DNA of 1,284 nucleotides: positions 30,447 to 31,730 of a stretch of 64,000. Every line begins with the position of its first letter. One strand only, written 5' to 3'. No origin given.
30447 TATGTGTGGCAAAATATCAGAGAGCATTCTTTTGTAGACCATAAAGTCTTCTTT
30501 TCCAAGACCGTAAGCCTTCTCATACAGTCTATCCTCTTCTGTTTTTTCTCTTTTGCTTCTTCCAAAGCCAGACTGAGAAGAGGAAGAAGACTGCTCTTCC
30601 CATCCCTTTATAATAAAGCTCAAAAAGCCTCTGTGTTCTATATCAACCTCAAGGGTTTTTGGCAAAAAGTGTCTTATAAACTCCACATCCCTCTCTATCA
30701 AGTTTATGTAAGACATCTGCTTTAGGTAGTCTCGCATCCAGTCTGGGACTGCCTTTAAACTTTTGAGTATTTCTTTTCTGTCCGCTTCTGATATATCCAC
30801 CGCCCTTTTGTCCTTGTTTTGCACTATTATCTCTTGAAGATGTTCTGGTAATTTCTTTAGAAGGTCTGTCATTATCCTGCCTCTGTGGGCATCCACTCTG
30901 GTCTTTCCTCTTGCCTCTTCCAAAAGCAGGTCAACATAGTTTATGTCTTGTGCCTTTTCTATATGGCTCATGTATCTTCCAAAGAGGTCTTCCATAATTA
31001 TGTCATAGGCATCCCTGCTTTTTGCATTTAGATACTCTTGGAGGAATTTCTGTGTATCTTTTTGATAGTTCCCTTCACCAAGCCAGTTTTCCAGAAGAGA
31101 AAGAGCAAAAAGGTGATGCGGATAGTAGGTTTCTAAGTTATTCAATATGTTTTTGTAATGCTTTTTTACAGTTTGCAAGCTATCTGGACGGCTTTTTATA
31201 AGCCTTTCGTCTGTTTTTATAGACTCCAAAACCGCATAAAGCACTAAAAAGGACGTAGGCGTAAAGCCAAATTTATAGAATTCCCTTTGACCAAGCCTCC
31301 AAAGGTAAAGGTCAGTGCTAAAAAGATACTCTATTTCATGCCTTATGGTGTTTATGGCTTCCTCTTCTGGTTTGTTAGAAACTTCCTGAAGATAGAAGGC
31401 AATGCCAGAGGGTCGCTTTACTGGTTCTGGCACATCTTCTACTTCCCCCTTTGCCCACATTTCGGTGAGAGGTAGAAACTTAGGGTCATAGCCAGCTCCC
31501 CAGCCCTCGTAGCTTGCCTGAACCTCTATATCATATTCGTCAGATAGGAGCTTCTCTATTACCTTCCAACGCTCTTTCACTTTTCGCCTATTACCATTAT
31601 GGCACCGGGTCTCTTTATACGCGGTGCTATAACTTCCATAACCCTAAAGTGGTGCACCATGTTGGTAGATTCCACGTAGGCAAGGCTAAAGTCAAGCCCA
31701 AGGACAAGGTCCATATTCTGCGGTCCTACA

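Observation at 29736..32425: Encapsulin shell gene coupled to a 614-aa VWA/MIDAS protein, with no canonical cargo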

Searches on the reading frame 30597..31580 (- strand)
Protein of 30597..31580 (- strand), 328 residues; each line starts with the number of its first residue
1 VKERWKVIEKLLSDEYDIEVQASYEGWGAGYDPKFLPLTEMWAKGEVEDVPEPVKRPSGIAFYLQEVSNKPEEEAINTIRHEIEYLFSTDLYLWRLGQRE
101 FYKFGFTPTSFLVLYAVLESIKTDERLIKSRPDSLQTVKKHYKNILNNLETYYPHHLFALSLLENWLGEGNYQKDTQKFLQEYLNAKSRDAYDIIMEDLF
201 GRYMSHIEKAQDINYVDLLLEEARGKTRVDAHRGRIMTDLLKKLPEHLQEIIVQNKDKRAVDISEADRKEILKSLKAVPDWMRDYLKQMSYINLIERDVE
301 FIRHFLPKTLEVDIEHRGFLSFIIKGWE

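Call 48: search_solved_structures(query=A3, max_evalue=10)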
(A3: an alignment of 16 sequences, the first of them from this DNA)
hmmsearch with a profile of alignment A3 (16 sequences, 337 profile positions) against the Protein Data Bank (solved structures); distinct sequences matched with E-value up to 10: 11.
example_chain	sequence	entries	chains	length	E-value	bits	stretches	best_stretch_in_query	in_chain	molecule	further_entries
4lxz_A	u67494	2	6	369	0.83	12.1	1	241-303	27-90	Histone deacetylase 2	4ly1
5iwg_A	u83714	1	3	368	0.83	12.1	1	241-303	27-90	Histone deacetylase 2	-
6g3o_A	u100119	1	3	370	0.84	12.1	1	241-303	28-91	Histone deacetylase 2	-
5ix0_A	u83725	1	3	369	0.84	12.1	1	241-303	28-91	Histone deacetylase 2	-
7kbh_A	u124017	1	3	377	0.86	12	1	241-303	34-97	Histone deacetylase 2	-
6wbw_A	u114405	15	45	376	0.86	12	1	241-303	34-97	Histone deacetylase 2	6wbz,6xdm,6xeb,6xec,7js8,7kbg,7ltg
6whn_A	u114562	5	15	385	0.89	12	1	241-303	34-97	Histone deacetylase 2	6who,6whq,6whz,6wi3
9jv3_A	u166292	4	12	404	0.97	11.9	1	241-303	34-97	Histone deacetylase 2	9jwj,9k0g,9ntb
5icn_B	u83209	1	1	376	1.2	11.5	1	241-303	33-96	Histone deacetylase 1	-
30jk_A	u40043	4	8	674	1.3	11.4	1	180-268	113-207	[FeFe]-hydrogenase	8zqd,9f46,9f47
9on3_B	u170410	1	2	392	9.3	8.6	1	162-233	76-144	Saglin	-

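Call 49: search_protein_families(library=pfam, alignment_id=A3, max_evalue=1)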
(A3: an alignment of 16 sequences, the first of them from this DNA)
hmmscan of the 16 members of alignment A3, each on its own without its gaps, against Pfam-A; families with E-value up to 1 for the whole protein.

A. member 1, seq(328 aa): 1 family
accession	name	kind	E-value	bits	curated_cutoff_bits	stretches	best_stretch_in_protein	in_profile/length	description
PF14973.11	TINF2_N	-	0.14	13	29.4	1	173-210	104-141/149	TERF1-interacting nuclear factor 2 N-terminus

B. families by the number of members that match (of 16 scanned): 33 families (the first 25 are shown)
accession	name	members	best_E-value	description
PF19071.5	DUF5767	2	0.0061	Family of unknown function (DUF5767)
PF19269.4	Anticodon_2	2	0.032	Anticodon binding domain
PF24074.1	DUF7366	2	0.069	Domain of unknown function (DUF7366)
PF11510.14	FA_FANCE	2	0.098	Fanconi Anaemia group E protein FANCE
PF09727.14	CortBP2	1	0.0019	Cortactin-binding protein-2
PF16880.10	EHD_N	1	0.0027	N-terminal EH-domain containing protein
PF06767.16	Sif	1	0.0077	Sif protein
PF10915.13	DUF2709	1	0.008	Protein of unknown function (DUF2709)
PF17767.7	NAPRTase_N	1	0.0083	Nicotinate phosphoribosyltransferase (NAPRTase) N-terminal domain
PF06098.16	Radial_spoke_3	1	0.016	Radial spoke protein 3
PF08281.18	Sigma70_r4_2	1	0.026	Sigma-70, region 4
PF19848.4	DUF6323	1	0.027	Family of unknown function (DUF6323)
PF25580.1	TPR_Rlf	1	0.028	Zinc finger protein Rlf-like, TPR repeats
PF20977.2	GatF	1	0.036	Glutamyl-tRNA(Gln) amidotransferase subunit F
PF19633.4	SDG2_C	1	0.04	Protein SET DOMAIN GROUP 2 C-terminal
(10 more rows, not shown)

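Call 54: predict_structure(alignment_id=A3)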
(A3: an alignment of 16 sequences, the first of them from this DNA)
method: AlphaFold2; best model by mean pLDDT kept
length: 328 residues; sequences in the alignment: 16
mean_pLDDT: 91.5   pTM: 0.89
mean pLDDT of the five models: 91.5, 91.4, 90.7, 89.9, 85.6
residues with pLDDT >= 90: 259; 70-90: 55; 50-70: 13; < 50: 1
segments of 3 or more residues with pLDDT < 50: none
pLDDT, mean of each block of 10 residues (from residue 1): 86 96 93 90 88 91 92 94 92 93 94 97 95 94 94 96 91 81 94 94 95 96 71 77 95 95 96 95 94 95 94 89 81
secondary structure, 60 per line:
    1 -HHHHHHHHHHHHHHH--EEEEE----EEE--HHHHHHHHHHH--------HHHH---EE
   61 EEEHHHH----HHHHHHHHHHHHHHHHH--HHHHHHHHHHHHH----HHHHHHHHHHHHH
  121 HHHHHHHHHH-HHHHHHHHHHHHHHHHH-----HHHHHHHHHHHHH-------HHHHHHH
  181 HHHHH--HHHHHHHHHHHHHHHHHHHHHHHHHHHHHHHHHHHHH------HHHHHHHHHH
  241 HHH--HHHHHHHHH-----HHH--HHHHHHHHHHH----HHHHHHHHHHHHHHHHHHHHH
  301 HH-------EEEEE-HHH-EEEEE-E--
elements in order: H2-16 E19-23 E28-30 H33-43 H52-55 E59-63 H64-67 H72-88 H91-103 H108-130 H132-148 H154-166 H174-185 H188-224 H231-243 H246-254 H265-275 H280-302 E310-314 E320-324

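Call 63: search_protein_representatives(alignment_id=A3)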
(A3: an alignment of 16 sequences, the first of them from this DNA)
Query: 16 sequences, 337 profile positions. Proteins with E-value up to 0.001 (for the whole library): 68; up to 1e-10: 31; up to 1e-30: 15. The best 68 are listed.
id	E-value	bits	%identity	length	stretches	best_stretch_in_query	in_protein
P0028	9.9e-157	537.9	-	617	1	1-337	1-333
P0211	1.7e-127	441.8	-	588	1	1-337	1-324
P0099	2.9e-125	434.4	-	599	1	3-337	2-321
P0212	2.9e-105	368.7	-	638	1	3-337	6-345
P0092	5.4e-100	351.3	-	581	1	7-337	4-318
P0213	5.7e-73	262.5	-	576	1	8-335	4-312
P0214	2.3e-63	230.9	-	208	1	205-337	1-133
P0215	2.7e-58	214.2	-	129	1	1-127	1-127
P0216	3.5e-47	177.7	-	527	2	182-335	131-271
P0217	1.7e-44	168.9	-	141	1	129-258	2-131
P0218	1.5e-40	155.9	-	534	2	188-336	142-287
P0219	6.0e-37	144.1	-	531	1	26-333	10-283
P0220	2.2e-36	142.2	-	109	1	47-151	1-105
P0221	3.0e-31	125.3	-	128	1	1-89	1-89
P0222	7.3e-31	124.1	-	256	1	186-300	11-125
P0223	1.6e-19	86.8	-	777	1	2-275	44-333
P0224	6.7e-17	78.2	-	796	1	3-221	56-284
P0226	2.6e-16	76.2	-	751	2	3-238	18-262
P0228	9.1e-16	74.5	-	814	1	2-221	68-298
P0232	1.1e-13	67.6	-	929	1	6-221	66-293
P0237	7.5e-13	64.9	-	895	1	6-220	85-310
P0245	3.2e-09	52.9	-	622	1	1-221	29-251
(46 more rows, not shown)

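Call 64: search_protein_families(library=ncbifam, proteins=[P0223, P0224, P0226, P0228, P0232, P0237, P0213, P0216, P0219, P0245], max_evalue=0.001)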
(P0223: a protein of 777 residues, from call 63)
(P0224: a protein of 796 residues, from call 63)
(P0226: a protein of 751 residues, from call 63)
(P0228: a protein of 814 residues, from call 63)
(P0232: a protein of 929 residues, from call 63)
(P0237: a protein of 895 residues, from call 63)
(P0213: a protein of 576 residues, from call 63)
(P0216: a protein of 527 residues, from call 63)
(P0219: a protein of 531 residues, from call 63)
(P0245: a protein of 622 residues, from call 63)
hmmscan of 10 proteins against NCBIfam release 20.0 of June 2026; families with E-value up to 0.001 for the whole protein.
P0223 (777 aa): 0 families

P0224 (796 aa): 0 families

P0226 (751 aa): 0 families

P0228 (814 aa): 0 families

P0232 (929 aa): 0 families

P0237 (895 aa): 0 families

P0213 (576 aa): 0 families

P0216 (527 aa): 0 families

P0219 (531 aa): 0 families

P0245 (622 aa): 1 family
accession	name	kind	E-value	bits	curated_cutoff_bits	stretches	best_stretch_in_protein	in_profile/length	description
TIGR01651.1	CobT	equivalog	0.0004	19.2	759.05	0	424-479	384-439/600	cobaltochelatase subunit CobT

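Call 65: search_protein_families(library=pfam, proteins=[P0223, P0224, P0226, P0228, P0232, P0237, P0213, P0216, P0219, P0245], max_evalue=0.001)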
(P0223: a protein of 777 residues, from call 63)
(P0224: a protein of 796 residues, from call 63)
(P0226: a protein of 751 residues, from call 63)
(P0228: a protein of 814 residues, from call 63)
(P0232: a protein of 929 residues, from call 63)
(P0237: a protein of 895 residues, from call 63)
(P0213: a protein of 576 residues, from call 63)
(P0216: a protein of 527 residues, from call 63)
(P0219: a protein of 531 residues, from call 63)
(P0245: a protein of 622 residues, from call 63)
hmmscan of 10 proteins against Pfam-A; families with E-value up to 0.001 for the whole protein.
P0223 (777 aa): 1 family
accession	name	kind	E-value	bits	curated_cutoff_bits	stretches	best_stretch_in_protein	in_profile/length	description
PF11775.14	CobT_C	-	2.6e-05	24.4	21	1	584-629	13-58/220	Cobalamin biosynthesis protein CobT VWA domain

P0224 (796 aa): 2 families
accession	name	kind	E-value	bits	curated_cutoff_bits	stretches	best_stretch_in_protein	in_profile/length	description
PF13519.12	VWA_2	-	2e-10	41.7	27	1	608-716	3-106/107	von Willebrand factor type A domain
PF00092.34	VWA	-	7.1e-07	30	23.8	1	608-741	4-134/174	von Willebrand factor type A domain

P0226 (751 aa): 0 families

P0228 (814 aa): 3 families
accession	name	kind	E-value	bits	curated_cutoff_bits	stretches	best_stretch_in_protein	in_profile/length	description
PF13519.12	VWA_2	-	4.2e-07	31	27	1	626-734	3-106/107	von Willebrand factor type A domain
PF00092.34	VWA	-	3.6e-06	27.7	23.8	1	626-755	4-130/174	von Willebrand factor type A domain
PF11775.14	CobT_C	-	6.3e-06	26.4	21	1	622-714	13-104/220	Cobalamin biosynthesis protein CobT VWA domain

P0232 (929 aa): 0 families

P0237 (895 aa): 3 families
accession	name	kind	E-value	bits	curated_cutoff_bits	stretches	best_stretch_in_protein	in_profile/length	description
PF13519.12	VWA_2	-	0.00011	23.3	27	1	707-816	2-106/107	von Willebrand factor type A domain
PF00092.34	VWA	-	0.00011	22.9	23.8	1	706-834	2-127/174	von Willebrand factor type A domain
PF11775.14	CobT_C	-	0.0007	19.7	21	0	705-750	14-59/220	Cobalamin biosynthesis protein CobT VWA domain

P0213 (576 aa): 2 families
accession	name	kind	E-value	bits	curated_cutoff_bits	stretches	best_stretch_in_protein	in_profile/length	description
PF00092.34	VWA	-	2e-07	31.9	23.8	1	400-534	4-140/174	von Willebrand factor type A domain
PF13519.12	VWA_2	-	0.00034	21.6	27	1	400-504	3-106/107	von Willebrand factor type A domain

P0216 (527 aa): 2 families
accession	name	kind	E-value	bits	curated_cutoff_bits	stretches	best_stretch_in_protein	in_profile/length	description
PF00092.34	VWA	-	3.1e-06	28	23.8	1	355-491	4-144/174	von Willebrand factor type A domain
PF05762.20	VWA_CoxE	-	0.00016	21.7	26.4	1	346-479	52-176/222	VWA domain containing CoxE-like protein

P0219 (531 aa): 1 family
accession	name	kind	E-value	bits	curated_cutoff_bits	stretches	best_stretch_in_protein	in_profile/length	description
PF00092.34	VWA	-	0.00026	21.7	23.8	1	366-490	4-141/174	von Willebrand factor type A domain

P0245 (622 aa): 4 families
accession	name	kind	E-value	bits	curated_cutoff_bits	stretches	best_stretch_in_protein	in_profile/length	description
PF11775.14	CobT_C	-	4.6e-07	30.2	21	1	422-478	2-58/220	Cobalamin biosynthesis protein CobT VWA domain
PF13519.12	VWA_2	-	3.4e-06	28.1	27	1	437-546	3-107/107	von Willebrand factor type A domain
PF00092.34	VWA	-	8.1e-06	26.6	23.8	1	437-548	4-116/174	von Willebrand factor type A domain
PF05762.20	VWA_CoxE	-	0.00013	21.9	26.4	1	397-546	19-160/222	VWA domain containing CoxE-like protein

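Call 66: find_encoding_contigs(protein=P0223, flank=5000, max_places=2)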
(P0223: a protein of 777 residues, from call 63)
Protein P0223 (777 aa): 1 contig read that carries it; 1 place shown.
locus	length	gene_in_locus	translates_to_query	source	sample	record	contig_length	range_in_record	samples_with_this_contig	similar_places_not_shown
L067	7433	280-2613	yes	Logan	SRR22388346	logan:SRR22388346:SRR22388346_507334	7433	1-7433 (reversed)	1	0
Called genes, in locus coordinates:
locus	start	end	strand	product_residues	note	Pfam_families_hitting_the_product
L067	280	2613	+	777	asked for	-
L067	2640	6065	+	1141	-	PF13401:AAA_22 (weak), PF07728:AAA_5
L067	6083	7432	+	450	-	?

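Call 67: find_encoding_contigs(protein=P0228, flank=5000, max_places=2)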
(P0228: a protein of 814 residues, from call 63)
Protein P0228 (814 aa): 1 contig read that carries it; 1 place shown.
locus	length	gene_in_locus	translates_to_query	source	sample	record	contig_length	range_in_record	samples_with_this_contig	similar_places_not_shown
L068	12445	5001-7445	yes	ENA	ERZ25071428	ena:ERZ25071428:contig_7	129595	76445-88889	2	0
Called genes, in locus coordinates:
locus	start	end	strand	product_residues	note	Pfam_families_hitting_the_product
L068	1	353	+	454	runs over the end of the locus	-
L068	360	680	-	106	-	-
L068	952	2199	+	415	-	PF00109:ketoacyl-synt, PF02801:Ketoacyl-synt_C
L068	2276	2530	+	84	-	-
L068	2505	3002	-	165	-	PF00226:DnaJ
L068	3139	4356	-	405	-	PF01979:Amidohydro_1, PF07969:Amidohydro_3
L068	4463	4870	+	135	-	PF09413:DUF2007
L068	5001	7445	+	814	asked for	PF11775:CobT_C (weak), PF00092:VWA (weak), PF13519:VWA_2 (weak)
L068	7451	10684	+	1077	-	PF00158:Sigma54_activat (weak), PF07728:AAA_5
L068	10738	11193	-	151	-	PF00404:Dockerin_1 (weak)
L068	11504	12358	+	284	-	PF20112:DUF6502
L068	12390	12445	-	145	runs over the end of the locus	-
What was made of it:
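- On NorD/CbbO/midasin-class VWA adaptor: Two distant relatives do have one (calls 66, 67).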

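Call 68: find_encoding_contigs(protein=P0213, flank=6000, max_places=2)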
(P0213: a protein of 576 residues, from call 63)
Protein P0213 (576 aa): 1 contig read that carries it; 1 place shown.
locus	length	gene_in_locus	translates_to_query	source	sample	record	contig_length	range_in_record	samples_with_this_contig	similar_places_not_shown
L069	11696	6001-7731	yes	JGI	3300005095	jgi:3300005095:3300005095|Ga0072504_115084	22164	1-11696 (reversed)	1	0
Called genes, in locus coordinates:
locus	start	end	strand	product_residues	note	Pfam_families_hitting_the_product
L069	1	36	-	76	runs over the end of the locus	PF13459:Fer4_15, PF13370:Fer4_13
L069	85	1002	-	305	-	PF02629:CoA_binding, PF00549:Ligase_CoA, PF13607:Succ_CoA_lig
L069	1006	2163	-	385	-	PF02786:CPSase_L_D2 (faint), PF08442:ATP-grasp_2, PF13549:ATP-grasp_5, PF24948:Citrate_synth_N, PF00549:Ligase_CoA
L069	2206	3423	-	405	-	PF03772:Competence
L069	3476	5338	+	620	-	PF00682:HMGL-like, PF02436:PYC_OADA, PF25917:BSH_RND, PF25984:BSH_YknX (faint), PF00364:Biotin_lipoyl, PF25919:BSH_CusB (weak), PF25973:BSH_CzcB (faint)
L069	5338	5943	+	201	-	PF01634:HisG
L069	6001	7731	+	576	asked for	PF00092:VWA (weak)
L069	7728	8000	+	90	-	PF02641:DUF190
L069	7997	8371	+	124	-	PF02537:CRCB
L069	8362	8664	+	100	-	PF02641:DUF190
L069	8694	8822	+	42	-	-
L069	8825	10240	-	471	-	PF14691:Fer4_20, PF00070:Pyr_redox (weak), PF00890:FAD_binding_2 (weak), PF01266:DAO, PF01593:Amino_oxidase (weak), PF07992:Pyr_redox_2, PF13450:NAD_binding_8, PF00070:Pyr_redox, +6 more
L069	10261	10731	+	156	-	PF09335:VTT_dom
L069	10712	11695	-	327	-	?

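Call 69: find_encoding_contigs(protein=P0219, flank=6000, max_places=2)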
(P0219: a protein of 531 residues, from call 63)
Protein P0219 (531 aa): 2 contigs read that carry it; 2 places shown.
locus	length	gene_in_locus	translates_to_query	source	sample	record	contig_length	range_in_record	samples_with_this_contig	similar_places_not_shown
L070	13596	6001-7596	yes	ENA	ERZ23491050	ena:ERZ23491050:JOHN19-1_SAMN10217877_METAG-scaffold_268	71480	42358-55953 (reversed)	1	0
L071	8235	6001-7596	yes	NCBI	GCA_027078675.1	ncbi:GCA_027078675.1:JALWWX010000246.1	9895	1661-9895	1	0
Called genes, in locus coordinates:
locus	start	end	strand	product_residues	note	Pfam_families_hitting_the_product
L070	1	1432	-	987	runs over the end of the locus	PF00801:PKD (faint), PF13365:Trypsin_2 (weak), PF17963:Big_9 (faint), PF19077:Big_13 (faint), PF22352:K319L-like_PKD (faint), PF18911:PKD_4 (weak)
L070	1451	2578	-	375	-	PF00155:Aminotran_1_2, PF01053:Cys_Met_Meta_PP (weak)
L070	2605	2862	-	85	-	PF04316:FlgM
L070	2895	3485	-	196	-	PF01121:CoaE, PF13238:AAA_18 (faint)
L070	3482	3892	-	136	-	PF13144:ChapFlgA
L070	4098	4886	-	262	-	PF00460:Flg_bb_rod, PF22692:LlgE_F_G_D1, PF06429:Flg_bbr_C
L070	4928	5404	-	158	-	PF02830:V4R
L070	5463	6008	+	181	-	PF06146:PsiE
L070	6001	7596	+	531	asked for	-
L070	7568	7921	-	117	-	-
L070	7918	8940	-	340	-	PF01118:Semialdhyde_dh, PF02774:Semialdhyde_dhC, PF22698:Semialdhyde_dhC_1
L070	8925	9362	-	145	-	PF00380:Ribosomal_S9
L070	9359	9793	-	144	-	PF00572:Ribosomal_L13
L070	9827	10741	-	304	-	PF13518:HTH_28 (faint), PF22310:NMB0315_dom_I (faint), PF23472:LysM2_CERK1_LYK3_4_5 (faint), PF01476:LysM, PF13384:HTH_23 (faint), PF23446:LysM1_NFP_LYK (faint), PF01476:LysM, PF01551:Peptidase_M23, +3 more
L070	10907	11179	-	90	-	PF00708:Acylphosphatase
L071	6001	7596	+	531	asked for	-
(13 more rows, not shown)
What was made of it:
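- Tried and rejected: PsiE-VWA and HisG-VWA arrangements also recur in very divergent lineages (calls 68, 69).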

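Call 70: find_encoding_contigs(protein=P0212, flank=6000, max_places=2)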
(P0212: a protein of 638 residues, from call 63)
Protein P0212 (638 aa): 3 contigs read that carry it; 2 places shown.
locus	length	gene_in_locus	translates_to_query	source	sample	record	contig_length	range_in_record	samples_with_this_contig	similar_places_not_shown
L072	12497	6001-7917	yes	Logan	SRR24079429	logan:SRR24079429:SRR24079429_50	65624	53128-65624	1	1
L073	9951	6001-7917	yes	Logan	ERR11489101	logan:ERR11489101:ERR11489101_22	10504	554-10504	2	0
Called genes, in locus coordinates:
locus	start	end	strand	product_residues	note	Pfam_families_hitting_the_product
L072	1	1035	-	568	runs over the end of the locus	PF00437:T2SSE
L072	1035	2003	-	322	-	-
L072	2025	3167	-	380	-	-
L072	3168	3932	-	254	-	-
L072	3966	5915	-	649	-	PF00263:Secretin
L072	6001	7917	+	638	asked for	PF00092:VWA (weak), PF13519:VWA_2 (weak)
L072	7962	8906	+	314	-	PF04055:Radical_SAM, PF16199:Radical_SAM_C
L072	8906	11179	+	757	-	PF00403:HMA, PF00122:E1-E2_ATPase, PF00702:Hydrolase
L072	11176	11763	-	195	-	PF00440:TetR_N, PF08359:TetR_C_4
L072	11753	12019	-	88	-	PF01016:Ribosomal_L27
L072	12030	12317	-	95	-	PF00829:Ribosomal_L21p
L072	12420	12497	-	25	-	?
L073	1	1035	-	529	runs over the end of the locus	?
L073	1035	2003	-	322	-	-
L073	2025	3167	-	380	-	-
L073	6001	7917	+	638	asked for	PF00092:VWA (weak), PF13519:VWA_2 (weak)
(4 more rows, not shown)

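Call 79: search_protein_families(library=pfam, proteins=[L068:7451-10684:+], max_evalue=0.01)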
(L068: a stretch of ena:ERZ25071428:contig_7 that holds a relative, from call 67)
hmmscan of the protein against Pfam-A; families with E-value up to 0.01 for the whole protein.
L068:7451-10684:+ (1077 aa): 4 families
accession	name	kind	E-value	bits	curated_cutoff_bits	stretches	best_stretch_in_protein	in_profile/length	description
PF07728.20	AAA_5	-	1.2e-21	77.6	22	1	797-930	2-138/139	AAA domain (dynein-related subfamily)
PF00158.32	Sigma54_activat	-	1.1e-05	25.7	20.2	1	788-930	16-161/168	Sigma-54 interaction domain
PF07724.20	AAA_2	-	0.0037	17.8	27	0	798-907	7-119/166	AAA domain (Cdc48 subfamily)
PF00004.35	AAA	-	0.0045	17.9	21.2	0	798-913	2-109/131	ATPase family associated with various cellular activities (AAA)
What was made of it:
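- Two distant N-domain relatives are each followed by an AAA_5 ATPase of 1,077-1,141 aa (calls 63-67, 79).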
